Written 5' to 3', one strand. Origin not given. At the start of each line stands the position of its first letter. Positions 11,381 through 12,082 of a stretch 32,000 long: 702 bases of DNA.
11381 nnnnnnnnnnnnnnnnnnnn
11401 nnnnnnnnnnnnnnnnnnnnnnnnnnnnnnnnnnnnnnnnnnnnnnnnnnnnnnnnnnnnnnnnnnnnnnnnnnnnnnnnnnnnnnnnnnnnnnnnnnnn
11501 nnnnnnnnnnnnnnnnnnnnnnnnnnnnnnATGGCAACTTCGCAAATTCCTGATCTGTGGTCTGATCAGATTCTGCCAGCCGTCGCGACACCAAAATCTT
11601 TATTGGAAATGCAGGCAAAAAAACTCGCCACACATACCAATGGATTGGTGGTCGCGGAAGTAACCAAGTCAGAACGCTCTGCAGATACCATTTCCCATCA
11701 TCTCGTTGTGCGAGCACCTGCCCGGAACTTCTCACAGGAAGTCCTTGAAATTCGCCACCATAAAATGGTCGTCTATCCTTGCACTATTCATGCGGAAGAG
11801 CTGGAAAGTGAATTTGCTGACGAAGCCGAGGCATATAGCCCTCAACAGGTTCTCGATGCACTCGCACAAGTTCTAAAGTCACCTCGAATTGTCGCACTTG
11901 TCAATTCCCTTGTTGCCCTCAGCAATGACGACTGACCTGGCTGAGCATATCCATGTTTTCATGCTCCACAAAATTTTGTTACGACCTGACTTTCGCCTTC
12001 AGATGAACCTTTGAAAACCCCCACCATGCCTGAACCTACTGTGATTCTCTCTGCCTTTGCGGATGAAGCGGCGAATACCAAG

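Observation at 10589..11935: Low-GC two-gene cassette: intact cytoplasmic EEP/DNase-I-fold enzyme plus overlapping unknown 134-aa ORF (candidate toxin-immunity or defence-type module)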

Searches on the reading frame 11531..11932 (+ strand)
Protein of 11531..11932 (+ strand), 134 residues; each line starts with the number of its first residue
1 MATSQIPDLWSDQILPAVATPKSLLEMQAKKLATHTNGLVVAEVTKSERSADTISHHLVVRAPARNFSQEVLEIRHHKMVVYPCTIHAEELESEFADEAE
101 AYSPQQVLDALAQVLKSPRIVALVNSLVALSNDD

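Call 4: search_protein_families(library=pfam, proteins=[window:11531-11932:+], max_evalue=1)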
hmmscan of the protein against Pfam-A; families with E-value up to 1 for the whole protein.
window:11531-11932:+ (134 aa): 1 family
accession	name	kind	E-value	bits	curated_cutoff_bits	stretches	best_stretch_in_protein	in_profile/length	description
PF14257.11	DUF4349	-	0.011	15.6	27.7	1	28-99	22-92/213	Domain of unknown function (DUF4349)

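Call 5: search_protein_families(library=padloc, proteins=[window:11531-11932:+], max_evalue=1)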
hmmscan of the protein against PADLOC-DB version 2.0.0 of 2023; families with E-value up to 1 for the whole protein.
window:11531-11932:+ (134 aa): 0 families

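Call 6: search_protein_families(library=ncbifam, proteins=[window:11531-11932:+], max_evalue=1)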
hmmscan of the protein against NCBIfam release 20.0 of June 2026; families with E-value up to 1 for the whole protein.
window:11531-11932:+ (134 aa): 0 families

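Call 9: find_homologous_proteins(query=window:11531-11932:+, max_evalue=0.01)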
Query window:11531-11932:+ (134 aa): 1 proteins with E <= 0.01 among 98 candidates.
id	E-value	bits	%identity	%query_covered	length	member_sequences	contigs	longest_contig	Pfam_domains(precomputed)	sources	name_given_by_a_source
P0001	1.8e-76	272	96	100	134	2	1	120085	-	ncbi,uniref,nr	ncbi:hypothetical protein [Planctopirus hydrillae]|uniref:Uncharacterized protein n=1 Tax=Planctopir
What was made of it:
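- Tried and rejected: The word-indexed homologue search made ORF2 look like an orphan, with one hit (call 9).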

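Call 12: find_encoding_contigs(protein=P0001, flank=8000, max_places=3)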
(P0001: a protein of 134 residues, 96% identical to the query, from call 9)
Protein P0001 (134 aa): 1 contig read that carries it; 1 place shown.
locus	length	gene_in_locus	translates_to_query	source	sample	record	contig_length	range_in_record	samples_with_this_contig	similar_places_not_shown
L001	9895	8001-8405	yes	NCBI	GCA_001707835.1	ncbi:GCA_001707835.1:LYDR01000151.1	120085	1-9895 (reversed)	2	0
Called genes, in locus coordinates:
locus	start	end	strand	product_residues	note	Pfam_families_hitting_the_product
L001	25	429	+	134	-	PF01320:Colicin_Pyocin (faint)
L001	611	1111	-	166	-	PF00383:dCMP_cyt_deam_1, PF14437:MafB19-deam, PF14439:Bd3614-deam (weak)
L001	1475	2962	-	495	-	PF00089:Trypsin, PF13365:Trypsin_2, PF00595:PDZ, PF13180:PDZ_2, PF17820:PDZ_6, PF00595:PDZ (weak), PF13180:PDZ_2 (weak), PF17820:PDZ_6 (weak), +1 more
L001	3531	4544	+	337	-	PF07963:N_methyl, PF07596:SBP_bac_10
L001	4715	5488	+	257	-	PF02754:CCG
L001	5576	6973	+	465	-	PF02589:LUD_dom, PF00037:Fer4 (faint), PF12838:Fer4_7 (weak), PF13183:Fer4_8, PF13187:Fer4_9 (weak), PF13237:Fer4_10 (faint), PF13534:Fer4_17, PF11870:LutB_C (weak)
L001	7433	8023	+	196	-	-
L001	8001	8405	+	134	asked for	-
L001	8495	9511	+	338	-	PF01261:AP_endonuc_2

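Call 21: search_protein_representatives(protein=window:11531-11932:+)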
Query: 134 residues. Proteins with E-value up to 0.001 (for the whole library): 598; up to 1e-10: 35; up to 1e-30: 1. The best 150 are listed.
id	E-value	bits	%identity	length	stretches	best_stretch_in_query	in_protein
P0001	5.6e-77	271.6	96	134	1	1-134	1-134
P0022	1.2e-15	74.0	42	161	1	5-133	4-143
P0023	1.3e-15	73.8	37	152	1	5-133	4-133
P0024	6.3e-15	71.6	37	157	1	4-133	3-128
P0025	1.0e-14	70.9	37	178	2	2-90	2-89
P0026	3.8e-14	69.1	36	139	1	4-133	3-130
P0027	1.1e-13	67.6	36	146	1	5-133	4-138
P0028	1.8e-13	66.9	38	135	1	3-133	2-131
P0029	2.0e-13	66.7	40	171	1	3-132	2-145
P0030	3.2e-13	66.1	33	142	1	5-133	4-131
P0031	3.9e-13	65.8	34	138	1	5-133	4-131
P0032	4.3e-13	65.7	35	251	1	6-133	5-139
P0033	4.6e-13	65.6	38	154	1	4-133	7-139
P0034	7.5e-13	64.9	33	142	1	4-133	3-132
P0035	7.8e-13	64.8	36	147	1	5-133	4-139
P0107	5.4e-09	52.4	36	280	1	3-133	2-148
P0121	8.8e-09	51.8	34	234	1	1-133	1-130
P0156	5.7e-08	49.2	34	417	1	3-134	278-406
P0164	7.4e-08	48.8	28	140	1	6-132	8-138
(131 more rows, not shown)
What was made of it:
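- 11531..11935 (+): ORF2: a 134-aa acidic partner protein of unknown fold, proposed as neutraliser or regulator of the EEP. 598 cluster representatives at E<=1e-3 (call 21).
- Tried and rejected: Exhaustive phmmer overturned that (call 21).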

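Call 26: find_homologous_proteins(query=A2, max_evalue=0.001)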
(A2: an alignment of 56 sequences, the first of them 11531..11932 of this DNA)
Query A2 (56 sequences) (134 aa, profile of the alignment): 12 proteins with E <= 0.001 among 836 candidates.
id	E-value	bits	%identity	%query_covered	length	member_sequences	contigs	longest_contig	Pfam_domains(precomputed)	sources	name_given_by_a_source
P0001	1.7e-38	150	96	100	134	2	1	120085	-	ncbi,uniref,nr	ncbi:hypothetical protein [Planctopirus hydrillae]|uniref:Uncharacterized protein n=1 Tax=Planctopir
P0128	6.2e-34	135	25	96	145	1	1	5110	-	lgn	-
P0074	1.8e-32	130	34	96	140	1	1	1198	-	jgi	jgi:hypothetical protein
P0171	1.8e-26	111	26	93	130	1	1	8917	-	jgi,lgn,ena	-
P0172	2.3e-19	88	-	-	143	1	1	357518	-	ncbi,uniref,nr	ncbi:hypothetical protein [Clostridium sporogenes]|uniref:hypothetical protein n=1 Tax=Clostridium s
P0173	3.2e-17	81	21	81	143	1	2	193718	-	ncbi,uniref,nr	ncbi:hypothetical protein KTC96_24830 (plasmid) [Clostridium estertheticum]|uniref:hypothetical prot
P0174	4.8e-17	80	24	84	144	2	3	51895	-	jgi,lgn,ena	-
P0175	5.6e-17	80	-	-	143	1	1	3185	-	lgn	-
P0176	6.6e-17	80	21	81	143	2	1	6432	-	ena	-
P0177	5.1e-15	73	23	63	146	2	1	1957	-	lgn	-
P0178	8.6e-15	73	23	63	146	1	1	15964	-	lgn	-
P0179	5.8e-14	70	19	74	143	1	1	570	-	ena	-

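Call 33: search_solved_structures(query=A2, max_evalue=10)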
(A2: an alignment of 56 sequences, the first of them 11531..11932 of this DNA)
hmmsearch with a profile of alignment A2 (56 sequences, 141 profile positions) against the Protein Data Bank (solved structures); distinct sequences matched with E-value up to 10: 4.
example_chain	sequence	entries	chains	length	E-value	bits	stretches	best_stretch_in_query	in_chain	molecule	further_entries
8eoz_B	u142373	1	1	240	0.0031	20.6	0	96-123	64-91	C3HR3_4r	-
8g8i_A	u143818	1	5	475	0.058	16.5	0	98-124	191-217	C3HR3_9r_shift4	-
7ood_h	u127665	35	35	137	0.16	15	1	18-71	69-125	50S ribosomal protein L11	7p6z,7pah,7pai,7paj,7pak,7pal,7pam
1x6o_A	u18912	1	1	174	1.3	12.1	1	50-118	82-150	eukaryotic initiation factor 5a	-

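Call 40: predict_structure(alignment_id=A5)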
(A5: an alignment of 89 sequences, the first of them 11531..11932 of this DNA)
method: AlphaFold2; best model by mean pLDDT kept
length: 134 residues; sequences in the alignment: 89
mean_pLDDT: 93.8   pTM: 0.84
mean pLDDT of the five models: 93.8, 92.8, 92.7, 92.7, 92.5
residues with pLDDT >= 90: 111; 70-90: 19; 50-70: 4; < 50: 0
segments of 3 or more residues with pLDDT < 50: none
pLDDT, mean of each block of 10 residues (from residue 1): 79 90 98 98 96 98 96 97 96 81 97 97 98 88
secondary structure, 60 per line:
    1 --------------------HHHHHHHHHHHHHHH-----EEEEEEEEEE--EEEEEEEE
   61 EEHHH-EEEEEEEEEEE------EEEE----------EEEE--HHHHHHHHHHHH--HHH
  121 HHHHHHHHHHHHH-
elements in order: H21-35 E41-50 E53-62 E67-77 E84-87 E98-101 H104-115 H118-133
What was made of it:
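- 11531..11935 (+): AF2 pLDDT 93.8 with helix, five strands and two helices (call 40).
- ORF2 is a stable, well-folded domain, pLDDT 93.8, and not a disordered labile antitoxin (call 40).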

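Call 46: fold_search(model_id=the predicted structure, library=pdb)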
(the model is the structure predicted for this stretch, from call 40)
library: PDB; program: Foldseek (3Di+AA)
matches with E <= 10: 1259; with E <= 0.001: 0
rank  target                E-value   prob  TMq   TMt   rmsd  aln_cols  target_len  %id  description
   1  2x5h_D                4.6e-02  0.25  0.20  0.25  13.4       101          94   16  Crystal structure of the ORF131 L26M L51M double mutant from Sulfolobus islandicus rudivirus 1 (released 2010-07-21)
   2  2x5h_A                4.6e-02  0.18  0.17  0.23  16.6       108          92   17  Crystal structure of the ORF131 L26M L51M double mutant from Sulfolobus islandicus rudivirus 1 (released 2010-07-21)
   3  2x5h_C                1.0e-01  0.12  0.17  0.22  16.4       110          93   14  Crystal structure of the ORF131 L26M L51M double mutant from Sulfolobus islandicus rudivirus 1 (released 2010-07-21)
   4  6edw_A                1.2e-01  0.33  0.29  0.08  10.9       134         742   11  Crystal structure of Mycobacterium tuberculosis ICL2 in the apo form (released 2019-08-14)
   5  8z9b_A                1.2e-01  0.21  0.22  0.24  10.0        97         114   12  Low molecular weight antigen MTB12 (released 2024-05-29)
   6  9obo_C                1.3e-01  0.18  0.27  0.08  11.8       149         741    7  Crystal structure of Mycobacterium tuberculosis isocitrate lyase 2 fixed in the apo form with disulfide bonds (released 2026-03-18)
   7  6edw_B                1.7e-01  0.25  0.28  0.07  11.7       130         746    9  Crystal structure of Mycobacterium tuberculosis ICL2 in the apo form (released 2019-08-14)
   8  6edw_D                1.9e-01  0.51  0.26  0.06   7.6        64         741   12  Crystal structure of Mycobacterium tuberculosis ICL2 in the apo form (released 2019-08-14)
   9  5kph_MODEL_1_A        1.9e-01  0.30  0.23  0.31   8.4        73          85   16  Solution NMR Structure of Denovo Beta Sheet Design Protein, Northeast Structural Genomics Consortium (NESG) Ta (released 2016-09-28)
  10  6ee1_B                2.2e-01  0.23  0.33  0.09  10.1       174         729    9  Crystal structure of Mycobacterium tuberculosis ICL2 in complex with acetyl-CoA (released 2019-08-14)
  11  6m1u                  2.2e-01  0.13  0.21  0.22  12.9       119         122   13  Crystal structure of the vertebrate conserved region (VCR) of human METTL16 (released 2020-04-01)
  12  2oc3                  2.4e-01  0.20  0.18  0.10  10.7        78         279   14  Crystal Structure of the Catalytic Domain of Human Protein Tyrosine Phosphatase non-receptor Type 18 (released 2007-01-30)
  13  6edz_C                2.5e-01  0.15  0.27  0.08  12.9       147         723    7  Crystal structure of Mycobacterium tuberculosis ICL2 in complex with acetyl-CoA, form I (released 2019-08-14)
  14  3f9s_B                2.7e-01  0.09  0.17  0.16  13.5        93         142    9  Crystal structure of a putative polyketide cyclase (lferr_0659) from acidithiobacillus ferrooxidans atcc at 1.76 A res (released 2008-11-25)
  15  6uzt_A                2.8e-01  0.20  0.19  0.06  10.6        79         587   16  Crystal Structure of RPTP alpha (released 2020-03-18)
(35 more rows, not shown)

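Call 55: find_encoding_contigs(protein=P0156, flank=5000, max_places=2)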
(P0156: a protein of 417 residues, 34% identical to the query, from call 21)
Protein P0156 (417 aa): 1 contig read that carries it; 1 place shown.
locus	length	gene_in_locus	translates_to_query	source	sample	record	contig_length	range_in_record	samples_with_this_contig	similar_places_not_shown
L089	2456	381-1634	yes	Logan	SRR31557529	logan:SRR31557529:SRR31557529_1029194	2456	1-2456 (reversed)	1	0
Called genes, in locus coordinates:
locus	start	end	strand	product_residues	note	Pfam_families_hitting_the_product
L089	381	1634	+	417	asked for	PF03372:Exo_endo_phos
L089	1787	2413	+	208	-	PF24105:Beta-prop_CAF1B_HIR1 (weak), PF24814:WD40_Prp19, PF25173:Beta-prop_WDR3_1st, PF25175:Beta-prop_WDR5, PF23414:Beta-prop_EML_2, PF25174:Beta-prop_THOC3, PF24807:WD40_CDC20-Fz (weak), PF23381:Beta-prop_IFT122_1st, +11 more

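Call 56: find_encoding_contigs(protein=P0173, flank=6000, max_places=2)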
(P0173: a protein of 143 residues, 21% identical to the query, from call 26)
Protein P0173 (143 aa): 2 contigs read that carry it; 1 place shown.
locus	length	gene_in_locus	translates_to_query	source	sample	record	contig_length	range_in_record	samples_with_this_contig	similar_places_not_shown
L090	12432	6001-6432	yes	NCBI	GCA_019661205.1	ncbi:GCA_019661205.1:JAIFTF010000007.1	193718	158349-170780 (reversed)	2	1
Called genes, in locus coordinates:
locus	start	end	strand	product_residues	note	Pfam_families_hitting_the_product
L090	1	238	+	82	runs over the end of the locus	-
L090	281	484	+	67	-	-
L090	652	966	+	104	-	-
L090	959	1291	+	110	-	-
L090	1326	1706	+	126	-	PF05866:RusA (weak)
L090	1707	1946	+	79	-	-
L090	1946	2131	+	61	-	-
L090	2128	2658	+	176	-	-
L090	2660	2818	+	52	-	-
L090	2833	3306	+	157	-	PF01381:HTH_3 (weak)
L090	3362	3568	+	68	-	-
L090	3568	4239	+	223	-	-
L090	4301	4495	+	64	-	-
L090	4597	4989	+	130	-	-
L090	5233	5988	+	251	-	-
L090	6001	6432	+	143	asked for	-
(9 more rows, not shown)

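Call 57: find_encoding_contigs(protein=P0174, flank=6000, max_places=2)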
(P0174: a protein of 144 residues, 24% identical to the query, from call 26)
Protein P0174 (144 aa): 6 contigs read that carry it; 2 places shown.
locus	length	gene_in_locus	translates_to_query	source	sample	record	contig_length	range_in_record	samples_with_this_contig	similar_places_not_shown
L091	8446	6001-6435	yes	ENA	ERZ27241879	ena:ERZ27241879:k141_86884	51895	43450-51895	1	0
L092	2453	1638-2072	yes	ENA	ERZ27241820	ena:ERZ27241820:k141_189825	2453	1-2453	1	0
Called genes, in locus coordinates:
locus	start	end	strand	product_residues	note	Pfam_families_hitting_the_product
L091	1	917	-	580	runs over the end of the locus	PF02743:dCache_1, PF00672:HAMP, PF06580:His_kinase, PF02518:HATPase_c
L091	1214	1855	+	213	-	PF00990:GGDEF, PF12651:RHH_3 (weak)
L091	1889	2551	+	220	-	PF01209:Ubie_methyltran (weak), PF13489:Methyltransf_23, PF03848:TehB, PF05175:MTS (weak), PF13847:Methyltransf_31, PF08241:Methyltransf_11, PF08242:Methyltransf_12, PF13649:Methyltransf_25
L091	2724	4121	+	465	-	PF00682:HMGL-like, PF02436:PYC_OADA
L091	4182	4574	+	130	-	PF02627:CMD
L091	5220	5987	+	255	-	-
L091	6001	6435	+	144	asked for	-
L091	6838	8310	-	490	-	PF09820:AAA-ATPase_like, PF08011:PDDEXK_9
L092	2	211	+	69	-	?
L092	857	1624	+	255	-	-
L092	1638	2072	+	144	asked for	-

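Call 59: search_dna_similar(query=window:11531-11932:+, collection=plasmids, mode=protein, max_evalue=0.001, max_rows=30)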
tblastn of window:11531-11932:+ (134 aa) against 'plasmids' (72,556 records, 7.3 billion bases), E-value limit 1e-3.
No match.
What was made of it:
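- Tried and rejected: ORF2 gave no tblastn hit in PLSDB (call 59).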

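Call 87: find_encoding_contigs(protein=P0107, flank=4000, max_places=3)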
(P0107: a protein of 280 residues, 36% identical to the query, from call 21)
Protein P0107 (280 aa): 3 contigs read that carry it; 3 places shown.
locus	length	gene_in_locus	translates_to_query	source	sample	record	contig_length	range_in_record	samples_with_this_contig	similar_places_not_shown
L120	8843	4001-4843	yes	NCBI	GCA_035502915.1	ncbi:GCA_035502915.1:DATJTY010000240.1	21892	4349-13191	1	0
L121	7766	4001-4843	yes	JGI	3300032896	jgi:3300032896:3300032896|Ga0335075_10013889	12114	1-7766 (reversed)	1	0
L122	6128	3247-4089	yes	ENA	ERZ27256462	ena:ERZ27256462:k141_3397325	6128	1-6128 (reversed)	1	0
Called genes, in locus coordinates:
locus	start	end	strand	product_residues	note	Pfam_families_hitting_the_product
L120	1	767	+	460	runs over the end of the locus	PF07394:DUF1501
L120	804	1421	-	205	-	PF00300:His_Phos_1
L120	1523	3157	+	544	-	PF00595:PDZ (weak), PF17820:PDZ_6 (weak), PF03572:Peptidase_S41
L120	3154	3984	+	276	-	-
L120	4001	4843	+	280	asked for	-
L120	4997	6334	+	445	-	PF01408:GFO_IDH_MocA, PF19051:GFO_IDH_MocA_C2, PF22725:GFO_IDH_MocA_C3, PF02894:GFO_IDH_MocA_C, PF19051:GFO_IDH_MocA_C2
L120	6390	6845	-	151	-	PF00583:Acetyltransf_1, PF13508:Acetyltransf_7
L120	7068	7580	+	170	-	PF00156:Pribosyltran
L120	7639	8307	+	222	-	PF13717:Zn_ribbon_4 (weak)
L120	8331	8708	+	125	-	PF01502:PRA-CH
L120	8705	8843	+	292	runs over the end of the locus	PF01634:HisG, PF08029:HisG_C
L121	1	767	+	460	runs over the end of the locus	PF07394:DUF1501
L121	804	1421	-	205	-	PF00300:His_Phos_1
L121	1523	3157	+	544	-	PF00595:PDZ (weak), PF17820:PDZ_6 (weak), PF03572:Peptidase_S41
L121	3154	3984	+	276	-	-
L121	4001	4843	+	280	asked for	-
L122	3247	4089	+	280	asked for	-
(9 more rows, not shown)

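Call 88: find_encoding_contigs(protein=P0121, flank=4000, max_places=3)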
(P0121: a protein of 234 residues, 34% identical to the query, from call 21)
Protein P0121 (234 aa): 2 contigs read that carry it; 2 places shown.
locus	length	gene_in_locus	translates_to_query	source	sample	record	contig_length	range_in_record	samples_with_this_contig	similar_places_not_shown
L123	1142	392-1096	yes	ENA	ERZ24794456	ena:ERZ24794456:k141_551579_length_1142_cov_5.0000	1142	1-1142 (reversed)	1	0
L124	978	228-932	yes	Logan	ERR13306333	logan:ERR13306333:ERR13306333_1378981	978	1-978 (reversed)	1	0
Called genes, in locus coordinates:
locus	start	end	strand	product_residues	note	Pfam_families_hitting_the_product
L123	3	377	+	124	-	?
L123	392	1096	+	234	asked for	-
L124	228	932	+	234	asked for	-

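Call 89: find_encoding_contigs(protein=P0164, flank=4000, max_places=3)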
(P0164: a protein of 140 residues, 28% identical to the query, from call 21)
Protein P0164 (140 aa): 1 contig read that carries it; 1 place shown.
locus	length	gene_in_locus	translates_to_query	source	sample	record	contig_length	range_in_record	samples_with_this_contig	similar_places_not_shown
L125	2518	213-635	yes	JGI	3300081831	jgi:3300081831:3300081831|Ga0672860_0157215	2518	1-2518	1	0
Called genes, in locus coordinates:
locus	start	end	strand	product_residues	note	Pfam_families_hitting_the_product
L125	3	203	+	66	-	?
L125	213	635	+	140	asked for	-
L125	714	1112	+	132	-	PF01527:HTH_Tnp_1 (faint)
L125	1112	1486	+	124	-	PF05717:TnpB_IS66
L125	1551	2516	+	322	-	?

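Call 95: fold_search(model_id=the predicted structure, library=viral)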
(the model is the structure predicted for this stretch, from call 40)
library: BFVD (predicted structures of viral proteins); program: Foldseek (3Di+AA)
matches with E <= 10: 1508; with E <= 0.001: 0
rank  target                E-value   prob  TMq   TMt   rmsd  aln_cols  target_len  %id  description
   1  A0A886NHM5            7.0e-03  0.96  0.37  0.32   5.7       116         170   13  (no name in the UniProt tables at hand)
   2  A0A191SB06            1.4e-02  1.00  0.40  0.32   5.9        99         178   10  (no name in the UniProt tables at hand)
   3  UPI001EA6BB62         1.6e-02  0.98  0.45  0.41   8.3       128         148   14  (no name look-up for this kind of identifier)
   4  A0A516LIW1            1.7e-02  0.96  0.38  0.42   7.6       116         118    9  (no name in the UniProt tables at hand)
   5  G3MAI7                1.7e-02  0.93  0.39  0.45   8.0       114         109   13  Gp446 [Bacillus phage G]
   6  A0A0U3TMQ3            2.1e-02  0.96  0.40  0.48   5.5       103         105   12  Uncharacterized protein [Arthrobacter phage Sonny]
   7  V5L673                2.2e-02  0.90  0.37  0.30   7.1       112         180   12  (no name in the UniProt tables at hand)
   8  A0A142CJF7            2.2e-02  0.82  0.32  0.33   8.9       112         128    9  (no name in the UniProt tables at hand)
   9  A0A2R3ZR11            2.3e-02  0.99  0.48  0.44   4.3       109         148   16  (no name in the UniProt tables at hand)
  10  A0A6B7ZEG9            2.3e-02  0.98  0.48  0.45   7.7       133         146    7  Uncharacterized protein [Klebsiella phage N1M2]
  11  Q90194                2.6e-02  0.60  0.29  0.08  13.2       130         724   10  L5 protein [Agaricus bisporus virus 1]
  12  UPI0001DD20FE         2.6e-02  0.28  0.19  0.24  16.4       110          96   15  (no name look-up for this kind of identifier)
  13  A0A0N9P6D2            3.2e-02  0.89  0.38  0.43   6.3       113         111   11  Uncharacterized protein [Port-miou virus]
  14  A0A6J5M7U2            3.2e-02  0.84  0.31  0.16  10.1       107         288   10  Essential recombination function protein [uncultured Caudovirales phage]
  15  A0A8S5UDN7            3.2e-02  0.25  0.21  0.14  11.7       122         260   16  RecT family protein [Siphoviridae sp. ctkhg5]
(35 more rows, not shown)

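Call 96: search_protein_families(library=phrogs, proteins=[window:11531-11932:+], max_evalue=0.01)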
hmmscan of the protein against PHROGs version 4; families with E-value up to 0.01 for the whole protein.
window:11531-11932:+ (134 aa): 0 families
